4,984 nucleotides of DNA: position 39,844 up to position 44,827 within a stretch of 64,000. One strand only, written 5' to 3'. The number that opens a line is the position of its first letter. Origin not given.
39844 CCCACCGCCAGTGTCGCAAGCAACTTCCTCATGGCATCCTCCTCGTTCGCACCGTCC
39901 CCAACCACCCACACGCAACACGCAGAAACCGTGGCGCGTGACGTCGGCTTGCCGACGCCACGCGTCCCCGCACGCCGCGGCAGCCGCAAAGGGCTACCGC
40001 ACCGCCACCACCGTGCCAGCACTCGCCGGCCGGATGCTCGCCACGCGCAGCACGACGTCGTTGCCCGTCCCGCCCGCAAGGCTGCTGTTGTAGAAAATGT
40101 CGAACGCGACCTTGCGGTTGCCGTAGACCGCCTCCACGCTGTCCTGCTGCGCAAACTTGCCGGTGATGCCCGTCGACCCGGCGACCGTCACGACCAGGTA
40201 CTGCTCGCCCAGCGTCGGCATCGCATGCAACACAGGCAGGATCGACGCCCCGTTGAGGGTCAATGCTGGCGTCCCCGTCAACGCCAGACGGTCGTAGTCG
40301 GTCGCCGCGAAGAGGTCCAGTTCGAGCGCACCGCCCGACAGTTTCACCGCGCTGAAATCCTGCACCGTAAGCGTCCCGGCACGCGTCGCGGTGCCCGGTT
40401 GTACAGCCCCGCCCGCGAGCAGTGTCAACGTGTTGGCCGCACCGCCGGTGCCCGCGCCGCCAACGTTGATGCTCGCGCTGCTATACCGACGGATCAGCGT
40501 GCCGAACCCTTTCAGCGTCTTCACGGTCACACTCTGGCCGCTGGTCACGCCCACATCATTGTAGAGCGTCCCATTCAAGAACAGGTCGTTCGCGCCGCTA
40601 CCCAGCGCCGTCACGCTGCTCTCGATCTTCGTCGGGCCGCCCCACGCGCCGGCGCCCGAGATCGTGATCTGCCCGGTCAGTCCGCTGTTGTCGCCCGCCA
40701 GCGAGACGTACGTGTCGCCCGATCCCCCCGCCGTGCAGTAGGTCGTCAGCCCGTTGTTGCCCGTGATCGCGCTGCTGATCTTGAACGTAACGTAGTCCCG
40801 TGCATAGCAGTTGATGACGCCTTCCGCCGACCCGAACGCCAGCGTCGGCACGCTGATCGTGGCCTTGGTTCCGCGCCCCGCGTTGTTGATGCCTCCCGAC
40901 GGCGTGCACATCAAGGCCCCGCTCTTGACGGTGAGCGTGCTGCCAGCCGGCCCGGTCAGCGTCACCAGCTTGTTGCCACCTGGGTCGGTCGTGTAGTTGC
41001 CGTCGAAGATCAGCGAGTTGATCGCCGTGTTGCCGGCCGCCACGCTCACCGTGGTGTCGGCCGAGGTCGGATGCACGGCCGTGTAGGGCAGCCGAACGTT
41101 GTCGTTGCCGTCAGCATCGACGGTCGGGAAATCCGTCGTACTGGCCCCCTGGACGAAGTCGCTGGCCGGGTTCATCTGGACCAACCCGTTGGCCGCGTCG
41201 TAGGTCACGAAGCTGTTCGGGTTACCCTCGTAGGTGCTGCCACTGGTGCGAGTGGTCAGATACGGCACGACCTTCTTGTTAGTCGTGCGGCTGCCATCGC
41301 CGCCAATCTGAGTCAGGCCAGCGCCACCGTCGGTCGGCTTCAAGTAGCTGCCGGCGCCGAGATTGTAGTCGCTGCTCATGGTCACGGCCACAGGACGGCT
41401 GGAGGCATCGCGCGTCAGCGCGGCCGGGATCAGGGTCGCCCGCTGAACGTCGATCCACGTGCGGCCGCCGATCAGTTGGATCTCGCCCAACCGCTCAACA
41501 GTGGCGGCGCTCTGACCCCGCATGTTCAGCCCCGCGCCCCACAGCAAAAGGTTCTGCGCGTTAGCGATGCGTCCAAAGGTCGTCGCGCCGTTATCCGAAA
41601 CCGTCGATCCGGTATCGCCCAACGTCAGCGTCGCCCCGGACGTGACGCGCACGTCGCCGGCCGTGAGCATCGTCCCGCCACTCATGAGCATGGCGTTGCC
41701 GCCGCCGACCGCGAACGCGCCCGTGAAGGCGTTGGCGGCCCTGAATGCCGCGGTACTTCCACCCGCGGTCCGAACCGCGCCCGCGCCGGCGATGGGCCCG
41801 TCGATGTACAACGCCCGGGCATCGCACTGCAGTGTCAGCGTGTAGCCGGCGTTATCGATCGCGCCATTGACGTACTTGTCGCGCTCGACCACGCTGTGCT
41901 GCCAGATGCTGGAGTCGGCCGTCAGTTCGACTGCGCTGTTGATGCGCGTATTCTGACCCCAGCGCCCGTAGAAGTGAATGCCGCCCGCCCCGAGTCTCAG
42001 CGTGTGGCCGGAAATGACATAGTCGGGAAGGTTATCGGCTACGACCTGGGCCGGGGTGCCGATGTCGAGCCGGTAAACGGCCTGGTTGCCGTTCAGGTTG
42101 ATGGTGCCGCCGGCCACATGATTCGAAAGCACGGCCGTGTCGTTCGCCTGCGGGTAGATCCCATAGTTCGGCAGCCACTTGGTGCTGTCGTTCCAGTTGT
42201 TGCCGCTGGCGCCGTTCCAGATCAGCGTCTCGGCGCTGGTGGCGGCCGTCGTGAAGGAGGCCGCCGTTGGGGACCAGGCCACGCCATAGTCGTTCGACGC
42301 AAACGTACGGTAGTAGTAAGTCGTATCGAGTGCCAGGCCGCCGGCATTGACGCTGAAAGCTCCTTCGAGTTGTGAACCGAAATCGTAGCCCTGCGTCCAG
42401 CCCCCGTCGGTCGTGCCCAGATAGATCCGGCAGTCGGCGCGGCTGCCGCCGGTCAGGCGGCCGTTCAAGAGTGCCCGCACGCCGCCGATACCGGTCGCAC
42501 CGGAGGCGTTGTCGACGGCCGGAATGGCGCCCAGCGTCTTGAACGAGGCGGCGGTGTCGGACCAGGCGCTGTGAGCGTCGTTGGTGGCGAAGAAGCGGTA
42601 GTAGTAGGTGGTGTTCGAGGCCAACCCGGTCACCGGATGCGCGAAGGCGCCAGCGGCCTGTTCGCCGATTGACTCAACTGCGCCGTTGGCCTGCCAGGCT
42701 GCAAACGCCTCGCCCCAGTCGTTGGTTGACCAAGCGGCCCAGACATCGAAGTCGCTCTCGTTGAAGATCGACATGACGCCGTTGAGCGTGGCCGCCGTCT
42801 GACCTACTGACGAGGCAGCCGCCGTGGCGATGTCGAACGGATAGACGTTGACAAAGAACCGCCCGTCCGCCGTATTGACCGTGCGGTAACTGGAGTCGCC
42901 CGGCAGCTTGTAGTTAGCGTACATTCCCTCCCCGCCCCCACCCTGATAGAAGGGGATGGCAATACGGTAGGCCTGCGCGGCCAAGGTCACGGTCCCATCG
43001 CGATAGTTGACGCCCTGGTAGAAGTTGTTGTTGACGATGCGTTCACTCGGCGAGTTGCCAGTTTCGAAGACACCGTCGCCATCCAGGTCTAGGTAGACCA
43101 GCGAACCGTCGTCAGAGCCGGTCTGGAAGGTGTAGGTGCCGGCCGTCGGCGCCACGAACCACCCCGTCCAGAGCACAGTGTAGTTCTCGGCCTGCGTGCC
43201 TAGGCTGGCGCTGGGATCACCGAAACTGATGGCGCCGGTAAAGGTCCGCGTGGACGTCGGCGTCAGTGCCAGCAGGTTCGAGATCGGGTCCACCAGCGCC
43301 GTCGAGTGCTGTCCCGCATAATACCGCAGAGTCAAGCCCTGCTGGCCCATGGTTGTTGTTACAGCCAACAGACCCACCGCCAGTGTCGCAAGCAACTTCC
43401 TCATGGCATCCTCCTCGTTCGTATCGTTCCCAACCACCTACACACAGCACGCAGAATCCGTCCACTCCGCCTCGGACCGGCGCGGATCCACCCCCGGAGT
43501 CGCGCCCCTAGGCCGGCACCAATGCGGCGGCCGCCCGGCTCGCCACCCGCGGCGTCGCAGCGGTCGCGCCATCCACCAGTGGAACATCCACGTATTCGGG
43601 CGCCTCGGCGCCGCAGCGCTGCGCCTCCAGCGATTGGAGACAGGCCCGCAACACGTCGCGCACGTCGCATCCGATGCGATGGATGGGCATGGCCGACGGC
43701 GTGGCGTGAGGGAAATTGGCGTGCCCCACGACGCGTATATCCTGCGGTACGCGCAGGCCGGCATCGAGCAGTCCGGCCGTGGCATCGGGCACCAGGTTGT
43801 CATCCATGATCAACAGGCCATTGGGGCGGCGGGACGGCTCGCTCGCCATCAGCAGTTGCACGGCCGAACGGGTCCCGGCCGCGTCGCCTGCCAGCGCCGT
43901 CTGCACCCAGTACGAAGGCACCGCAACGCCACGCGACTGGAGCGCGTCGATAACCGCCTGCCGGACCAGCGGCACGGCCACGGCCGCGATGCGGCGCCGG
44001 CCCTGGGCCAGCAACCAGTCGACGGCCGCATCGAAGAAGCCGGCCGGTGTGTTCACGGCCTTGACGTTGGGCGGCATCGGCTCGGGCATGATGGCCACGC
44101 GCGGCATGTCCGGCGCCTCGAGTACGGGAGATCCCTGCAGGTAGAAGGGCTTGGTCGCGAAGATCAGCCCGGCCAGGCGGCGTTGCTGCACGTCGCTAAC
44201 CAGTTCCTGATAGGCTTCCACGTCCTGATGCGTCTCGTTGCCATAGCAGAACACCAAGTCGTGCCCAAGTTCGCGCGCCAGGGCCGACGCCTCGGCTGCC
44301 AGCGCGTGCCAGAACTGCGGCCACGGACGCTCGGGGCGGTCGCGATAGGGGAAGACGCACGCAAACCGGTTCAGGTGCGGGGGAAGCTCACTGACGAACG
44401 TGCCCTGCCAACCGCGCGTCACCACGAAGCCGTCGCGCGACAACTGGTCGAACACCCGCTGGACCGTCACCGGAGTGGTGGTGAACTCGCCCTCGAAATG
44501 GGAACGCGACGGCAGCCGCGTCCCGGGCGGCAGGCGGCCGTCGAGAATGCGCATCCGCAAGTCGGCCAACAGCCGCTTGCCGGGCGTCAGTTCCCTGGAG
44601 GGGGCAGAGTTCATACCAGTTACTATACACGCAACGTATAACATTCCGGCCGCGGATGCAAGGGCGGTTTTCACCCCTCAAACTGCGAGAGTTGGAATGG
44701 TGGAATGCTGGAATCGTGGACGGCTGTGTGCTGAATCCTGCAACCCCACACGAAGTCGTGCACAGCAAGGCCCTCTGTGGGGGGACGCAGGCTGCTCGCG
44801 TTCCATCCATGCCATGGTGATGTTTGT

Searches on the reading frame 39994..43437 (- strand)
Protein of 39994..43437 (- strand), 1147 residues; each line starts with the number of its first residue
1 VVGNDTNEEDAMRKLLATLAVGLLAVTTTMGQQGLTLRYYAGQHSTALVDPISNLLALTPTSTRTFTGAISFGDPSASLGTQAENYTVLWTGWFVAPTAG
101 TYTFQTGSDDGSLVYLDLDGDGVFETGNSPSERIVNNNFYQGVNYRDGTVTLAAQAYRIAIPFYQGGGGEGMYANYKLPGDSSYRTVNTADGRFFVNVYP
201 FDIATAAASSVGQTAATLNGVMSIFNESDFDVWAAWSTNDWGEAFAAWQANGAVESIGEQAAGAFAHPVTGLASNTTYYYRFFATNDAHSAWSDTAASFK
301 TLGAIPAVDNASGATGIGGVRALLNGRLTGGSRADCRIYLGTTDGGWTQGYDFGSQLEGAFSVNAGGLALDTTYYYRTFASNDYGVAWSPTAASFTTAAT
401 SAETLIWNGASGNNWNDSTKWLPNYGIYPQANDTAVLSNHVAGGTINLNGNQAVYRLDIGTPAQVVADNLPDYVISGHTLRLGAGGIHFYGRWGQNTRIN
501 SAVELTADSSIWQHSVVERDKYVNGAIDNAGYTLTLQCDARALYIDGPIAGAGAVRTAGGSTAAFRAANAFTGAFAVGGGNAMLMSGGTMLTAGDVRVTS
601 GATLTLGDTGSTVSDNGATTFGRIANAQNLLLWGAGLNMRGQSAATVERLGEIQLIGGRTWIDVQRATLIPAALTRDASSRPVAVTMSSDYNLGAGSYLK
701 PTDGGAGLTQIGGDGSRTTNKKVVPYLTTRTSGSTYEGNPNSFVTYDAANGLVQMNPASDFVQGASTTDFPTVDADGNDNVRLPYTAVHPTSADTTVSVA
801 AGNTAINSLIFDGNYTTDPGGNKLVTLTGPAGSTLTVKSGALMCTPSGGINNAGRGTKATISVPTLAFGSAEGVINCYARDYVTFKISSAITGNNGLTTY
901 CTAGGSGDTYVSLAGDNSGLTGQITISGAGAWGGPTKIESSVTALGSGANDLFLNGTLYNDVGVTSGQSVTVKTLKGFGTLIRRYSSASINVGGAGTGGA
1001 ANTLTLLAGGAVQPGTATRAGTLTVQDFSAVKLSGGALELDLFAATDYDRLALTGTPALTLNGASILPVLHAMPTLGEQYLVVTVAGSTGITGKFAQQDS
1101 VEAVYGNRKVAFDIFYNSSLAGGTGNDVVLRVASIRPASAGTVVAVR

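Call 13: search_protein_families(library=pfam, proteins=[window:39994-43437:-], max_evalue=0.001)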
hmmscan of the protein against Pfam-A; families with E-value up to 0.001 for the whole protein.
window:39994-43437:- (1147 aa): 4 families
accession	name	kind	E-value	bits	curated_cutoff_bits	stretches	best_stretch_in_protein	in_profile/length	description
PF07691.17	PA14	-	4e-09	36.9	24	1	67-178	27-135/147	PA14 domain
PF16656.11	Pur_ac_phosph_N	-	3.8e-07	31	30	0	268-301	64-93/93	Purple acid Phosphatase, N-terminal domain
PF10528.15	GLEYA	-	6.4e-05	23.6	26.2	1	86-171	1-84/91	GLEYA domain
PF16655.11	PhoD_N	-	8.5e-05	23.5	30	0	257-292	51-85/90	PhoD-like phosphatase, N-terminal domain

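Call 74: search_protein_families(library=ncbifam, proteins=[window:39994-43437:-], max_evalue=0.01)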
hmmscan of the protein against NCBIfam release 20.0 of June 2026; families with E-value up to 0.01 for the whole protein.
window:39994-43437:- (1147 aa): 0 families

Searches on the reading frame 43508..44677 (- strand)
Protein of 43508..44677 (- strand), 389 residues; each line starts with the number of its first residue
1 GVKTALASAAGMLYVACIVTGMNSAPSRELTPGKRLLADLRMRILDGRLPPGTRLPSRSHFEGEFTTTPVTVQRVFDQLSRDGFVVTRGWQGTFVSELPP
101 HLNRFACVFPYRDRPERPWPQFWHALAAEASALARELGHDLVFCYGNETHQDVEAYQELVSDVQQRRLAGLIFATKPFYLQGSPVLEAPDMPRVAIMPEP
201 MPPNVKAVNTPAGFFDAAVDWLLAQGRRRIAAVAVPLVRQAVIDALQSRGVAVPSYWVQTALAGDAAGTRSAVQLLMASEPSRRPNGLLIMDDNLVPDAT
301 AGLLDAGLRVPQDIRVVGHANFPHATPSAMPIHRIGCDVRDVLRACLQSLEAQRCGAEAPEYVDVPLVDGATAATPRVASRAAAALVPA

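Call 13: search_protein_families(library=pfam, proteins=[window:43508-44677:-], max_evalue=0.001)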
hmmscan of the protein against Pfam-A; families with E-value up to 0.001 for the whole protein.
window:43508-44677:- (389 aa): 2 families
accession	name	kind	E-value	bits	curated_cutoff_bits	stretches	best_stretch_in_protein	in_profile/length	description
PF00392.27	GntR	-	7.2e-11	42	27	1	35-95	4-64/64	Bacterial regulatory proteins, gntR family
PF13377.12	Peripla_BP_3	-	1.2e-10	42.2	26.5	1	219-362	1-153/167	Periplasmic binding protein-like domain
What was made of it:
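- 43508..44677 (-): GntR-HTH plus periplasmic-binding-protein-fold (LacI-like) regulator at the head of the co-directional cluster. Pfam (call 13).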
